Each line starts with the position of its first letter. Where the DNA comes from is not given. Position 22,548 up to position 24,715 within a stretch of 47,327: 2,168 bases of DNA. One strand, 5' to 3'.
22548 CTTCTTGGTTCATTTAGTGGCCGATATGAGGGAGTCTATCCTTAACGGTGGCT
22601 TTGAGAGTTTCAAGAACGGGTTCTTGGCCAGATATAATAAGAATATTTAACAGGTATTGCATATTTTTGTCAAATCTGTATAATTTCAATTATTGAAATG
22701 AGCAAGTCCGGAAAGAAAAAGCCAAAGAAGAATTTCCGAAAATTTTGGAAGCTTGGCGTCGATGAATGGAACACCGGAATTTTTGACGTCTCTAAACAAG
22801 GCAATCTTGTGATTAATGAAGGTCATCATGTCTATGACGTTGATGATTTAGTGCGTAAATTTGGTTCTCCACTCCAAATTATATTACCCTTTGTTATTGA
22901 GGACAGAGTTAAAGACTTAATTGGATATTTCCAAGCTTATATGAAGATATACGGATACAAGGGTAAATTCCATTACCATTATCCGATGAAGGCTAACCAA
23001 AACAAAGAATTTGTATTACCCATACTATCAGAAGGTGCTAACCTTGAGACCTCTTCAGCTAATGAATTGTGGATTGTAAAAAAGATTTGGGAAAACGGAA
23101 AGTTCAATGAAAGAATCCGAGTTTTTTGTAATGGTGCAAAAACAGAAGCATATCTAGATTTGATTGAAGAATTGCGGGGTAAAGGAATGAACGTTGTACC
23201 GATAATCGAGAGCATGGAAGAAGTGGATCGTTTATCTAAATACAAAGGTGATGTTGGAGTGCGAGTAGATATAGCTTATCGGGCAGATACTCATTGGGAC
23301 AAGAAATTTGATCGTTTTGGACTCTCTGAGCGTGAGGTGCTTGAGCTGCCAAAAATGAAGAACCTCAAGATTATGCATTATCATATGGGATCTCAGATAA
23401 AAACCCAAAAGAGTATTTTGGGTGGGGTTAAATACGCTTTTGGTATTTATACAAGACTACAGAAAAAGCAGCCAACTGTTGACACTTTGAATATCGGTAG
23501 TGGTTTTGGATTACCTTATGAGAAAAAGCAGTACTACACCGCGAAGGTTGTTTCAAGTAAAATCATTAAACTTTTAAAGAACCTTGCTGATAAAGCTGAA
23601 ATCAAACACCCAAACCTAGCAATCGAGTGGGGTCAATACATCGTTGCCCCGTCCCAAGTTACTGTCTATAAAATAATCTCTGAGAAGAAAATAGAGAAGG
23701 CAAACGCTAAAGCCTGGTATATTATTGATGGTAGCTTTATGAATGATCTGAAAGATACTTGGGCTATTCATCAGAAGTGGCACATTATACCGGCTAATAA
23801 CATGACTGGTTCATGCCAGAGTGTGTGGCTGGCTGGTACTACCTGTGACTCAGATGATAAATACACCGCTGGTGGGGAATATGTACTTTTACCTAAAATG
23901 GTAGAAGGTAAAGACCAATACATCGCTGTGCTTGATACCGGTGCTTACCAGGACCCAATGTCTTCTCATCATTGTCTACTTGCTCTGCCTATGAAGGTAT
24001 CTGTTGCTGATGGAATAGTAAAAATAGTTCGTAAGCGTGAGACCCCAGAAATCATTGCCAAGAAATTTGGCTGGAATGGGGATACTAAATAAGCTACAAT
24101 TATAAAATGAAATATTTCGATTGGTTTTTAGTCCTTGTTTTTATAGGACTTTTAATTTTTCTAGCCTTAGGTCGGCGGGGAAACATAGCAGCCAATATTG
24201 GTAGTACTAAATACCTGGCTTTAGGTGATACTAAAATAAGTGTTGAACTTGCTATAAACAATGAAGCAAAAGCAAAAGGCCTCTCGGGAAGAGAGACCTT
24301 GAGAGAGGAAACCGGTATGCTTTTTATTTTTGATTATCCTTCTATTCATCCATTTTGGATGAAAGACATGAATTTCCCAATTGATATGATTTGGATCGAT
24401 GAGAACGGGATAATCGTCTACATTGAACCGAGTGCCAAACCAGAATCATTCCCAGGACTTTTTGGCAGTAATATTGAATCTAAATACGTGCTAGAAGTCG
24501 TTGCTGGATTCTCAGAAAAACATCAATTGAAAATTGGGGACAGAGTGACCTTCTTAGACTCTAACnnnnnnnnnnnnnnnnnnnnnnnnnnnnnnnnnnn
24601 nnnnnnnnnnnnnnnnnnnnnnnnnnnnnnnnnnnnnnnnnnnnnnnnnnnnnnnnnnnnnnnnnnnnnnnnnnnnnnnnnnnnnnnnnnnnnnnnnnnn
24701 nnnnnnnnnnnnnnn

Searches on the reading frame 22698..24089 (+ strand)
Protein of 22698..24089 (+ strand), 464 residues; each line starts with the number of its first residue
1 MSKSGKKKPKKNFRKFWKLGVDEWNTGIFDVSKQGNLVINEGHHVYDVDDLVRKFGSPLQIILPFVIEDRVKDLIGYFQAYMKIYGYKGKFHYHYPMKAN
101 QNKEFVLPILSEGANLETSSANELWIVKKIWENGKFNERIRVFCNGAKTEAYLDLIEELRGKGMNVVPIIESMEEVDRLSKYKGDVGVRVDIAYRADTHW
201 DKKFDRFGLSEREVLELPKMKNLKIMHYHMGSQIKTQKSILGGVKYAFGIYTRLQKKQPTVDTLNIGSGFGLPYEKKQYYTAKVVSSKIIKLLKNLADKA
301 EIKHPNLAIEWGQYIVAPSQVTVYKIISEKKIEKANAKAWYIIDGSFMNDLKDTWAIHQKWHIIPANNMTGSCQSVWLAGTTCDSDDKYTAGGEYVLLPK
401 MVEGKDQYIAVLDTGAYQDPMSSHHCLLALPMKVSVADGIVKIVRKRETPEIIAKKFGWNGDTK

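Call 68: search_protein_families(library=pfam, proteins=[window:22698-24089:+], max_evalue=0.001)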
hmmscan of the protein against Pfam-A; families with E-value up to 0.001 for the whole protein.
window:22698-24089:+ (464 aa): 2 families
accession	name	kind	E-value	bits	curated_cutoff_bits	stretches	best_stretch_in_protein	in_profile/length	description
PF02784.22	Orn_Arg_deC_N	-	4.4e-25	88.9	23.4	1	80-317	10-247/247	Pyridoxal-dependent decarboxylase, pyridoxal binding domain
PF00278.28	Orn_DAP_Arg_deC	-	3.6e-06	27.6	23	1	318-415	6-95/95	Pyridoxal-dependent decarboxylase, C-terminal sheet domain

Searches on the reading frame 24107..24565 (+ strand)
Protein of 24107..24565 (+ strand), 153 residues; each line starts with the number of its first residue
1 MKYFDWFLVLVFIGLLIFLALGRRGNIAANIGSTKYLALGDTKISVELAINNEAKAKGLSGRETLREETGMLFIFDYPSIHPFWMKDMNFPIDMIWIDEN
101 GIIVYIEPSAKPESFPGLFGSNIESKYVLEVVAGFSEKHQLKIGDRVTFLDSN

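Call 68: search_protein_families(library=pfam, proteins=[window:24107-24565:+], max_evalue=0.001)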
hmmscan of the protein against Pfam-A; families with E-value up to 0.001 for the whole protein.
window:24107-24565:+ (153 aa): 1 family
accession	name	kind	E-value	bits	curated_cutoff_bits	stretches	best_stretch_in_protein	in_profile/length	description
PF02643.20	DUF192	-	9.2e-31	106.3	27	1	44-149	1-96/96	Uncharacterized ACR, COG1430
